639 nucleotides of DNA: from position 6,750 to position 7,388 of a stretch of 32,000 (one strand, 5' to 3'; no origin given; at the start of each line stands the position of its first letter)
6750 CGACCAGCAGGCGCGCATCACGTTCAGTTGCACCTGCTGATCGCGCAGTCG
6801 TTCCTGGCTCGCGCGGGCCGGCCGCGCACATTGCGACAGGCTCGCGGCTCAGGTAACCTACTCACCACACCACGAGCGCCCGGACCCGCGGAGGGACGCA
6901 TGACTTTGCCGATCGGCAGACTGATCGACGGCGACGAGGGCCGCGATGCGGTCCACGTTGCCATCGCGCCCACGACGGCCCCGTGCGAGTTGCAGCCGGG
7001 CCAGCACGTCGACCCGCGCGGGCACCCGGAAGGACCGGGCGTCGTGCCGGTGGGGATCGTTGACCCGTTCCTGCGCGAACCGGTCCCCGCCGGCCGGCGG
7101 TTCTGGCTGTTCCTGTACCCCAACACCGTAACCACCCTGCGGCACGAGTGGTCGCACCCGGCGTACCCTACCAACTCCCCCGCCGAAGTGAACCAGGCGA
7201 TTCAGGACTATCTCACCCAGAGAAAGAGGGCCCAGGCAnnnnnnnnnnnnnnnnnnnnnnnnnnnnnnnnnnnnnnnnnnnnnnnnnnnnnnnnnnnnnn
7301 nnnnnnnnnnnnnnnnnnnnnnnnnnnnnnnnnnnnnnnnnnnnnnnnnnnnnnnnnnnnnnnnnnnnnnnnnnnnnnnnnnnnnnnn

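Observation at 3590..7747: Candidate uncharacterised five-gene module: TPR-like + exported caspase-like + tandem variable paralogs around a small coupled gene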

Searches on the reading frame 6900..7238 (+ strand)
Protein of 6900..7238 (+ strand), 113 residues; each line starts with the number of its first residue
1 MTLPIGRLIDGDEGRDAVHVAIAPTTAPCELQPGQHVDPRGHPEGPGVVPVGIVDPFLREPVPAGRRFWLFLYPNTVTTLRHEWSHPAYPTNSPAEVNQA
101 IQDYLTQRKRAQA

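Call 4: search_protein_families(library=pfam, proteins=[window:6900-7238:+], max_evalue=1)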
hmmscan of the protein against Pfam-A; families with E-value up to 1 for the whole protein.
window:6900-7238:+ (113 aa): 0 families

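Call 5: search_protein_families(library=ncbifam, proteins=[window:6900-7238:+], max_evalue=1)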
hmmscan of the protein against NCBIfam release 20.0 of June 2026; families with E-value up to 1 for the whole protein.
window:6900-7238:+ (113 aa): 0 families

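Call 8: search_protein_families(library=padloc, proteins=[window:6900-7238:+], max_evalue=1)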
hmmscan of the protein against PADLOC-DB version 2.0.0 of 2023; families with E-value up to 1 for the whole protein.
window:6900-7238:+ (113 aa): 1 family
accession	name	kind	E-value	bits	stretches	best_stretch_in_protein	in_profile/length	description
PDLC04207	HEC-01B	-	0.052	11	1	69-88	117-136/203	-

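Call 9: search_protein_families(library=phrogs, proteins=[window:6900-7238:+], max_evalue=1)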
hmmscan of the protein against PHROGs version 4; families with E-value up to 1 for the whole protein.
window:6900-7238:+ (113 aa): 3 families
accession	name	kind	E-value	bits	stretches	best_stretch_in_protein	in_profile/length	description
phrog_11912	-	unknown function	2.4e-24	87.3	1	5-100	17-118/226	-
phrog_17232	-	unknown function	2.4e-18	67.5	1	11-91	24-113/115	-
phrog_21585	-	unknown function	0.21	12.7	1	17-39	7-29/75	-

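Call 13: search_dna_similar(query=window:6900-7238:+, collection=phages, mode=protein, max_evalue=0.001, max_rows=25)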
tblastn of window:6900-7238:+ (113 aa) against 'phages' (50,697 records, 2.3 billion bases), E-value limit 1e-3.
Records with a match: 66; places in all: 66; records where one place covers at least 80% of the query: 18.
Best place of each record, by identity: <60% 66.
By first word of the organism name: Klebsiella 18; Erwinia 11; Pseudomonas 8; Sinorhizobium 7; Achromobacter 6; Caulobacter 4; Serratia 2; Shigella 2; Cronobacter 2; Pectobacterium 2; and 3 more.
By host as written in the record: Sinorhizobium meliloti 7; Erwinia amylovora 6; Klebsiella pneumoniae 6; Pseudomonas putida 4; Achromobacter xylosoxidans DSM 11852 3; Erwinia amylovora SNUABM_01 3; Caulobacter vibrioides CB15 2; Caulobacter crescentus 2; and 21 more.
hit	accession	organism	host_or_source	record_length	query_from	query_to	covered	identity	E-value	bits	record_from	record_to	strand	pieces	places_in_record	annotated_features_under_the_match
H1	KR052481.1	Sinorhizobium phage phiM19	Sinorhizobium meliloti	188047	5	90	76%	50.0%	1e-16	79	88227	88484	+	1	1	hypothetical protein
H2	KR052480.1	Sinorhizobium phage phiM7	Sinorhizobium meliloti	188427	5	90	76%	50.0%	1e-16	79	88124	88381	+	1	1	hypothetical protein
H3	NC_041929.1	Sinorhizobium phage phiM7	Sinorhizobium meliloti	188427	5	90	76%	50.0%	1e-16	79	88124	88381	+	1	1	hypothetical protein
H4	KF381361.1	Sinorhizobium phage phiM12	Sinorhizobium meliloti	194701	5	90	76%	50.0%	1e-16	79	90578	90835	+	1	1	hypothetical protein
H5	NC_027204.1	Sinorhizobium phage phiM12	Sinorhizobium meliloti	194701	5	90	76%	50.0%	1e-16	79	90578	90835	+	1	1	hypothetical protein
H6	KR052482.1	Sinorhizobium phage phiN3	Sinorhizobium meliloti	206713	5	90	76%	50.0%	1e-16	79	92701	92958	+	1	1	hypothetical protein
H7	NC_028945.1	Sinorhizobium phage phiN3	Sinorhizobium meliloti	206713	5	90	76%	50.0%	1e-16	79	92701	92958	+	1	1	hypothetical protein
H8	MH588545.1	Caulobacter phage CcrPW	Caulobacter vibrioides CB15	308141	5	102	87%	40.0%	3e-13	69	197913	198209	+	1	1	hypothetical protein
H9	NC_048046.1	Caulobacter phage CcrPW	Caulobacter vibrioides CB15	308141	5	102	87%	40.0%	3e-13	69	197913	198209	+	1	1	hypothetical protein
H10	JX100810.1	Caulobacter phage CcrColossus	Caulobacter crescentus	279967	5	102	87%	40.0%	6e-13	69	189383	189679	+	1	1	hypothetical protein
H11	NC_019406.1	Caulobacter phage CcrColossus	Caulobacter crescentus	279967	5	102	87%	40.0%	6e-13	69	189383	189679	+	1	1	hypothetical protein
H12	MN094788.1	Achromobacter phage Motura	Achromobacter animicus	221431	5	90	76%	43.2%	5e-14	72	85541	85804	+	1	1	hypothetical protein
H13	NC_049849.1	Achromobacter phage Motura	Achromobacter animicus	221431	5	90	76%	43.2%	5e-14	72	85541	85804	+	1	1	hypothetical protein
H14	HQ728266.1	Erwinia phage vB_EamP-S6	Erwinia amylovora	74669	5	96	81%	40.0%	2e-13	70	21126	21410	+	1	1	gp057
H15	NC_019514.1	Erwinia phage vB_EamP-S6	Erwinia amylovora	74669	5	96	81%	40.0%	2e-13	70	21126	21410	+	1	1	gp057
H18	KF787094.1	Achromobacter phage JWDelta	Achromobacter xylosoxidans DSM 11852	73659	13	93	72%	44.7%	4e-13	69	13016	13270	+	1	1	hypothetical protein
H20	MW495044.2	Klebsiella phage vB_KpnP_P184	Klebsiella pneumoniae 184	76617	5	103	88%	35.2%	8e-9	57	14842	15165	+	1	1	hypothetical protein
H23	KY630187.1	Serratia phage BF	Serratia marcescens UCC2017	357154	5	111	95%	31.1%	3e-11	64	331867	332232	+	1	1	hypothetical protein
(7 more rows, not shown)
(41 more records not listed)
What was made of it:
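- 6900..7241 (+): g4: 113 aa. It is the N-terminal beta-barrel half of the phage family, carrying the motifs RDAVHVA, GIVDPFL and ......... phrog_11912 E=2.4e-24, matching profile positions 17-118 of 226 (call 9). tblastn finds 66 phage records (call 13).
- The genes are of phage origin (calls 9, 13).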

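Call 15: get_annotated_region(hit=H14, flank=3000)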
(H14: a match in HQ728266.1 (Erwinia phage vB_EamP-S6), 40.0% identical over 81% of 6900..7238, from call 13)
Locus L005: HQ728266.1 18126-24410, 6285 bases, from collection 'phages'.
description: Erwinia phage vB_EamP-S6, complete genome.
organism: Erwinia phage vB_EamP-S6 (NCBI taxid 1051675)
taxonomy: Viruses; Duplodnaviria; Heunggongvirae; Uroviricota; Caudoviricetes; Schitoviridae; Waedenswilvirus; Waedenswilvirus S6
host: Erwinia amylovora; source: -; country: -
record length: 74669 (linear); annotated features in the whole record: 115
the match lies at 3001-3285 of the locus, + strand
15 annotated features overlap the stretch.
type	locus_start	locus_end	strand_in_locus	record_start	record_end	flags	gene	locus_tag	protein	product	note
CDS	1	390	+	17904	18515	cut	-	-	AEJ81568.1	gp049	-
CDS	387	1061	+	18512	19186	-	-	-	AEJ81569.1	gp050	-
CDS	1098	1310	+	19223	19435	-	-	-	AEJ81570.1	gp051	-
CDS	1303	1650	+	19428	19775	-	-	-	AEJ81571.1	gp052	-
CDS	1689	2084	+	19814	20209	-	-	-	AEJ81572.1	gp053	-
CDS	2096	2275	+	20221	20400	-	-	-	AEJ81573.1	gp054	-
CDS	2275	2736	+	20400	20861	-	-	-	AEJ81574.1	gp055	-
CDS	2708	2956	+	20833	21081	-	-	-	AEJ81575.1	gp056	-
CDS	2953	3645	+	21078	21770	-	-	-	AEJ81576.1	gp057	-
CDS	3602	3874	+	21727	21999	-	-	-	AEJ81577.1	gp058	-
CDS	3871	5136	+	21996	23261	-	-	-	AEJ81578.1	DNA helicase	gp059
CDS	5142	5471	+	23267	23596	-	-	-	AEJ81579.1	gp060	-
CDS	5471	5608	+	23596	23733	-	-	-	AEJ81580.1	gp061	-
CDS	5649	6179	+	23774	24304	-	-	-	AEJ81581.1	gp062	-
CDS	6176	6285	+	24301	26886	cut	-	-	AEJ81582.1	DNA polymerase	gp063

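Call 16: get_annotated_region(hit=H4, flank=3000)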
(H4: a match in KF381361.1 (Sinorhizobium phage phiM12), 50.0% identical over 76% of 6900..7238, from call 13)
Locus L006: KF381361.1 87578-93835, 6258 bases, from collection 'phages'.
description: Sinorhizobium phage phiM12, complete genome.
organism: Sinorhizobium phage phiM12 (NCBI taxid 1357423)
taxonomy: Viruses; Duplodnaviria; Heunggongvirae; Uroviricota; Caudoviricetes; Emdodecavirus; Emdodecavirus M12
host: Sinorhizobium meliloti; source: -; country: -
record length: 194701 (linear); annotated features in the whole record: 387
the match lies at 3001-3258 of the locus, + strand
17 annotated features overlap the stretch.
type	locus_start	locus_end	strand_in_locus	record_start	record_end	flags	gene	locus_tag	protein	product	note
CDS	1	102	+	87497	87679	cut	-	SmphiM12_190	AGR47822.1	hypothetical protein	-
CDS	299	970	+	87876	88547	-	-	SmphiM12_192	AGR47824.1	calcineurin-like phosphoesterase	MPP_PPP_family[cd00144], phosphoprotein phosphatases of the metallophosphatase superfamily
CDS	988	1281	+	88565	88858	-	-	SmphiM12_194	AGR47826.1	hypothetical protein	-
CDS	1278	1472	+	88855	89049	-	-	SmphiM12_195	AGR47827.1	hypothetical protein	-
CDS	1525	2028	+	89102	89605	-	-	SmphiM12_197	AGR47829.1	hypothetical protein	NT5C[pfam06941], 5 nucleotidase, deoxy (Pyrimidine), cytosolic type C protein (NT5C)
CDS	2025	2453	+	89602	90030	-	-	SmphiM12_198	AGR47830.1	hypothetical protein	-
CDS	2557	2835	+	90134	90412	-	-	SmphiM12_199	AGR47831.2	hypothetical protein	similar to conserved domain PRK15482, transcriptional regulator MurR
CDS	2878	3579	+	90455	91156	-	-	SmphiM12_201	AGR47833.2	hypothetical protein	-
CDS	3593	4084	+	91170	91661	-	-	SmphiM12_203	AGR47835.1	hypothetical protein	-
CDS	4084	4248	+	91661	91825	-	-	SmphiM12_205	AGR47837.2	hypothetical protein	-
CDS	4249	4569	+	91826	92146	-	-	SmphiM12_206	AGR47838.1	hypothetical protein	-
CDS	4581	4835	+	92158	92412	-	-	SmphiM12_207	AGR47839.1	hypothetical protein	-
CDS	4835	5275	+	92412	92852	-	-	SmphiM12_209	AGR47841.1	hypothetical protein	-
CDS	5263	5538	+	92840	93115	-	-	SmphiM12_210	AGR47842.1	hypothetical protein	-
CDS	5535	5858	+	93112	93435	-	-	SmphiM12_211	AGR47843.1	hypothetical protein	-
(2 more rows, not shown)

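Call 19: find_homologous_proteins(query=window:6900-7238:+, max_evalue=0.001)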
Query window:6900-7238:+ (113 aa): 98 proteins with E <= 0.001 among 103 candidates.
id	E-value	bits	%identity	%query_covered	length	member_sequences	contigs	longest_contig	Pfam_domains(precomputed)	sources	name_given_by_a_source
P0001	3.0e-71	255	98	100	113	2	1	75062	-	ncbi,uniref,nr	ncbi:hypothetical protein R5W24_003013 [Gemmata sp. JC717]|uniref:hypothetical protein n=1 Tax=Gemma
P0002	1.7e-61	224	87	100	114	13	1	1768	-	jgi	jgi:hypothetical protein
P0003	8.0e-60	218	85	96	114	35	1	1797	-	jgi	jgi:hypothetical protein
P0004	4.8e-59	216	85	96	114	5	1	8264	-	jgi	jgi:hypothetical protein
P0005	2.0e-58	214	83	96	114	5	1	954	-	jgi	jgi:hypothetical protein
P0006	1.3e-56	208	80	100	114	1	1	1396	-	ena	-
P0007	2.9e-56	207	82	96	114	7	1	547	-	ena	-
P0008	4.1e-56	206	83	96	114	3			-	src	-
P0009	5.7e-56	206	80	98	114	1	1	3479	-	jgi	jgi:hypothetical protein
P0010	9.0e-56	205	83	96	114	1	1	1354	-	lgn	-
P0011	9.7e-56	205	80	96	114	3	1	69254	-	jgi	jgi:hypothetical protein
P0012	1.1e-55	205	81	96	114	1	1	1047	-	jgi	jgi:hypothetical protein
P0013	3.0e-55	203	78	96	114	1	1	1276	-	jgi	jgi:hypothetical protein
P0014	3.2e-55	203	81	100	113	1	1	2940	-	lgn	-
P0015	4.4e-55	203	79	97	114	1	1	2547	-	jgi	jgi:hypothetical protein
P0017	1.4e-54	201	81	96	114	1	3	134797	-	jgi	-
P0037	2.8e-27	113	59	84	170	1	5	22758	-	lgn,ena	-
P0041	3.3e-26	110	54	91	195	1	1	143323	-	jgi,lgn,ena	-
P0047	1.5e-25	108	59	82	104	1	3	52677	-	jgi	jgi:hypothetical protein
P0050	2.9e-25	107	54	90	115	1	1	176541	-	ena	-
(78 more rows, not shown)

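Call 21: find_encoding_contigs(protein=P0017, flank=8000, max_places=3)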
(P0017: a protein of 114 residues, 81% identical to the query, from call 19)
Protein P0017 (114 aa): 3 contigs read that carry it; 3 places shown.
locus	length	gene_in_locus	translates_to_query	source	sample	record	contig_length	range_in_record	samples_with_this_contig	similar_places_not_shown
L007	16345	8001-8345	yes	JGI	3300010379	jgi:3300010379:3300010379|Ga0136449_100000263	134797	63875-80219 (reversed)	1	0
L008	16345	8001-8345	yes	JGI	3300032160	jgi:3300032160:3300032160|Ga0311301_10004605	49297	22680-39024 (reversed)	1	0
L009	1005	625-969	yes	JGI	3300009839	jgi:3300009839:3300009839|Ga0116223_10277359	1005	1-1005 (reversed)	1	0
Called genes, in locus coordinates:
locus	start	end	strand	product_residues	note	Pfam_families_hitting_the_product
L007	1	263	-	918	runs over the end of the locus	PF07584:BatA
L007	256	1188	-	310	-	PF01882:DUF58, PF13519:VWA_2 (weak)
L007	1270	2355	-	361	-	PF20030:bpMoxR, PF07726:AAA_3, PF07728:AAA_5, PF17863:AAA_lid_2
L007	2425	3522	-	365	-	PF13243:SQHop_cyclase_C (faint)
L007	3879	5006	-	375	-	PF13243:SQHop_cyclase_C (faint)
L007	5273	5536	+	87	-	-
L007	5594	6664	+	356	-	-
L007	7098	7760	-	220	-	PF07585:BBP7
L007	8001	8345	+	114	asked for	-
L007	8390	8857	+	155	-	-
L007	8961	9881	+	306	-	PF01261:AP_endonuc_2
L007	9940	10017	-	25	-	-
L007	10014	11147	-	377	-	-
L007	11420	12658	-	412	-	PF00144:Beta-lactamase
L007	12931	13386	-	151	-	-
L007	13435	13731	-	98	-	PF12778:PXPV (faint)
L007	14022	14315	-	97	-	-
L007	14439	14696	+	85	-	-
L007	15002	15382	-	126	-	-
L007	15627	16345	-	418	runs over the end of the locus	PF07586:HXXSHH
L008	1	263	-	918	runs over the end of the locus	PF07584:BatA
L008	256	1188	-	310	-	PF01882:DUF58, PF13519:VWA_2 (weak)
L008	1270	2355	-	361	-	PF20030:bpMoxR, PF07726:AAA_3, PF07728:AAA_5, PF17863:AAA_lid_2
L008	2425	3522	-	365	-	PF13243:SQHop_cyclase_C (faint)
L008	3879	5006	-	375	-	PF13243:SQHop_cyclase_C (faint)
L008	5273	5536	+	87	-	-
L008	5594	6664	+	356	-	-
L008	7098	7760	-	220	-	PF07585:BBP7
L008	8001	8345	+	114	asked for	-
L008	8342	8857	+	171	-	-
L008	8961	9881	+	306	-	PF01261:AP_endonuc_2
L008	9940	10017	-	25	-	-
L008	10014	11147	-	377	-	-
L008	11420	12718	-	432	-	PF00144:Beta-lactamase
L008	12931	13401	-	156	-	-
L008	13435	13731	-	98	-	PF12778:PXPV (faint)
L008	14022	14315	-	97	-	-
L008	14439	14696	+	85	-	-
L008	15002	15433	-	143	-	-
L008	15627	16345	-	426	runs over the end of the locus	PF07586:HXXSHH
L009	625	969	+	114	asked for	-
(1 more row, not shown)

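Call 22: find_encoding_contigs(protein=P0050, flank=8000, max_places=3)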
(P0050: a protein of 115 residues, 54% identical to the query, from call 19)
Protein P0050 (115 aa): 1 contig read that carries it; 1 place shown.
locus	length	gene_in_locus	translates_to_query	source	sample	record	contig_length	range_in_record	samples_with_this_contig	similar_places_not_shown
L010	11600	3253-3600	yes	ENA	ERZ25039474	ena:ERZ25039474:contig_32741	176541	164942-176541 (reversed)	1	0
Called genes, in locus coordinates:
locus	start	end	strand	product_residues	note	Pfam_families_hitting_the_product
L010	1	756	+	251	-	?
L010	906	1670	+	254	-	PF18929:DUF5678 (faint)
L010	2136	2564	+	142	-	-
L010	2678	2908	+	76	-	-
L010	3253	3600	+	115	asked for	-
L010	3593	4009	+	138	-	-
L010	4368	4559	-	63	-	-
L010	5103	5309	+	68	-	PF13307:Helicase_C_2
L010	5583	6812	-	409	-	PF04389:Peptidase_M28 (weak), PF05343:Peptidase_M42 (faint), PF01546:Peptidase_M20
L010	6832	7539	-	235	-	-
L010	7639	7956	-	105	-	-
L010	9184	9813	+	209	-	PF01590:GAF (faint), PF13185:GAF_2 (faint)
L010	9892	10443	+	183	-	PF02518:HATPase_c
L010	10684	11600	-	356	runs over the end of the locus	PF00082:Peptidase_S8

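Call 23: find_encoding_contigs(protein=P0047, flank=8000, max_places=3)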
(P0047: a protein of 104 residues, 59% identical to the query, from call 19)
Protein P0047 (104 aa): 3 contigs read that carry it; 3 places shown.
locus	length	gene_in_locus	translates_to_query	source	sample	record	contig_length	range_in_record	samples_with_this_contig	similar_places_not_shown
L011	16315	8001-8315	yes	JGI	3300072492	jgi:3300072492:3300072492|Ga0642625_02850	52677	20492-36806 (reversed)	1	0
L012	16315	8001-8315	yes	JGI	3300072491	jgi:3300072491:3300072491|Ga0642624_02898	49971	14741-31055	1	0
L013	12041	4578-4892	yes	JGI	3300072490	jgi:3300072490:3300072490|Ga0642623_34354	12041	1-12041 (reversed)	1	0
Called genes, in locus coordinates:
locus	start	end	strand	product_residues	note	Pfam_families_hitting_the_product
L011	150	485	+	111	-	-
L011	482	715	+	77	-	-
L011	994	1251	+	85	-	-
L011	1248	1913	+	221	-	PF09588:YqaJ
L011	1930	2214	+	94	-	-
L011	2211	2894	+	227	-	-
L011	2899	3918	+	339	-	-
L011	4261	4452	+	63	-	-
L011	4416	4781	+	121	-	-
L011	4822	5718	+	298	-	-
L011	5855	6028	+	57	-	PF06356:DUF1064 (weak)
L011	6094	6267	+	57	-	-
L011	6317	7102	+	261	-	-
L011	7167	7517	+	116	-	-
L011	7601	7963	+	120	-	-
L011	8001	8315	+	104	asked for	-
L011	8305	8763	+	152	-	-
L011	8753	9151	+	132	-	-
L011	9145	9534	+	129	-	-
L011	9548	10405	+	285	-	-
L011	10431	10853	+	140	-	-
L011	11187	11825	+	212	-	-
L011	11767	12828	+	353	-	PF03237:Terminase_6N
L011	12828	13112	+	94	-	-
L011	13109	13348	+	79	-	-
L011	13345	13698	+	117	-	-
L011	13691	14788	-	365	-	-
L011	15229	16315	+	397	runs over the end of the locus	-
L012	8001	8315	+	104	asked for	-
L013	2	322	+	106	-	?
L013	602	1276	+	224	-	PF01695:IstB_IS21 (weak)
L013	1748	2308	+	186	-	-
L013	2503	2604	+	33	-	-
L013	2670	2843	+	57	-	-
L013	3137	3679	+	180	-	-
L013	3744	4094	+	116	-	-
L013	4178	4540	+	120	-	-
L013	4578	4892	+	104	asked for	-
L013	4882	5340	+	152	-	-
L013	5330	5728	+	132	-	-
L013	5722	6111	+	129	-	-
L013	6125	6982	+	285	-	-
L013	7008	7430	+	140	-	-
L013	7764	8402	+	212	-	-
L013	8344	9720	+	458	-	PF03237:Terminase_6N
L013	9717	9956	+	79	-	-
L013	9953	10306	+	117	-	-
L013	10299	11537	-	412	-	-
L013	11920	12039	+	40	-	?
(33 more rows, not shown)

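Call 27: find_encoding_contigs(protein=P0001, flank=8000, max_places=2)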
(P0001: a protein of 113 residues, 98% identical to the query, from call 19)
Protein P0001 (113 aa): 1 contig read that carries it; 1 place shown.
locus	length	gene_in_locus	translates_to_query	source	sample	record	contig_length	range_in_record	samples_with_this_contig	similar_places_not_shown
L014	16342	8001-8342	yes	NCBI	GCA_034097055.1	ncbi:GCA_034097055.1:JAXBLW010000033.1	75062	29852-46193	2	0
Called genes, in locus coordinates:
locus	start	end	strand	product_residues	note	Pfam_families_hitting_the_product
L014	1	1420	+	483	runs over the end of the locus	PF07635:PSCyt1, PF23414:Beta-prop_EML_2, PF25174:Beta-prop_THOC3, PF24807:WD40_CDC20-Fz, PF23409:Beta-prop_EML, PF25175:Beta-prop_WDR5, PF24814:WD40_Prp19, PF25171:Beta-prop_WDR36-Utp21_1st, +36 more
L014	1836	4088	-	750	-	PF00930:DPPIV_N, PF26549:Tricorn_N (faint), PF20434:BD-FAE (faint), PF01738:DLH (faint), PF00326:Peptidase_S9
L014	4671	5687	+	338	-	PF13424:TPR_12 (weak)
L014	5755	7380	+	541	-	PF00656:Peptidase_C14 (weak)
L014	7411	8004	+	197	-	-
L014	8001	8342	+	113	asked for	-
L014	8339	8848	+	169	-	-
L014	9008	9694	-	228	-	PF00483:NTP_transferase, PF12804:NTP_transf_3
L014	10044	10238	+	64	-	-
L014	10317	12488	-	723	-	PF13089:PP_kinase_N, PF02503:PP_kinase, PF17941:PP_kinase_C_1, PF13091:PLDc_2 (weak), PF13090:PP_kinase_C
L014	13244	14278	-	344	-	PF02985:HEAT (faint), PF13646:HEAT_2 (faint)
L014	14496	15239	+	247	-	-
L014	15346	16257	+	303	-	PF07963:N_methyl (weak), PF07596:SBP_bac_10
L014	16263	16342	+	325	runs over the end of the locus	-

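Call 28: find_encoding_contigs(protein=P0011, flank=8000, max_places=2)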
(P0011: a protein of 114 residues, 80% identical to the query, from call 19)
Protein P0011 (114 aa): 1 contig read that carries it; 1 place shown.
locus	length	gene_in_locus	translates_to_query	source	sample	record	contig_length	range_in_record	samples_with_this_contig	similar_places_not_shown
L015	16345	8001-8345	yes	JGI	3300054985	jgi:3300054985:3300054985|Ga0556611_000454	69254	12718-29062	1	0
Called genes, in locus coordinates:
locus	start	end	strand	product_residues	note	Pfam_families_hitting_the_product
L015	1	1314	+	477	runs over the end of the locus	PF00202:Aminotran_3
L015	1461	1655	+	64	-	-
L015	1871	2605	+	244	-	-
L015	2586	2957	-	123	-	PF13298:LigD_N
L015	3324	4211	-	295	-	PF13489:Methyltransf_23, PF01209:Ubie_methyltran, PF13847:Methyltransf_31, PF08241:Methyltransf_11, PF08242:Methyltransf_12, PF13649:Methyltransf_25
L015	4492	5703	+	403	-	PF05128:DUF697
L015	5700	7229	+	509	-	PF00350:Dynamin_N (faint), PF01926:MMR_HSR1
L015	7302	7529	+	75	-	-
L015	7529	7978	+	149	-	PF01850:PIN (weak)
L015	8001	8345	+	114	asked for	-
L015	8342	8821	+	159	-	-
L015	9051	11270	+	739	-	PF13717:Zn_ribbon_4 (weak), PF13719:Zn_ribbon_5 (weak), PF00089:Trypsin, PF13365:Trypsin_2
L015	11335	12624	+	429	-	PF01408:GFO_IDH_MocA, PF22725:GFO_IDH_MocA_C3 (weak)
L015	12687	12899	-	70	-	-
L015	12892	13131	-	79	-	PF09720:Unstab_antitox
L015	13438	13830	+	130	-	-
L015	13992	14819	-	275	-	PF00376:MerR, PF13411:MerR_1, PF09278:MerR-DNA-bind (weak), PF07739:TipAS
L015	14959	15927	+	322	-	PF22741:PTP-NADK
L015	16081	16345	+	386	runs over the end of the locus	PF01053:Cys_Met_Meta_PP, PF00155:Aminotran_1_2 (weak)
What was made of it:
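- The two gene-pair contexts inspected in non-prophage chromosomal DNA, L007/L008 and L015, show retention (calls 21, 28). In L015 the pair lies 22 nt downstream of a PIN-domain toxin-antitoxin-like pair (call 28).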
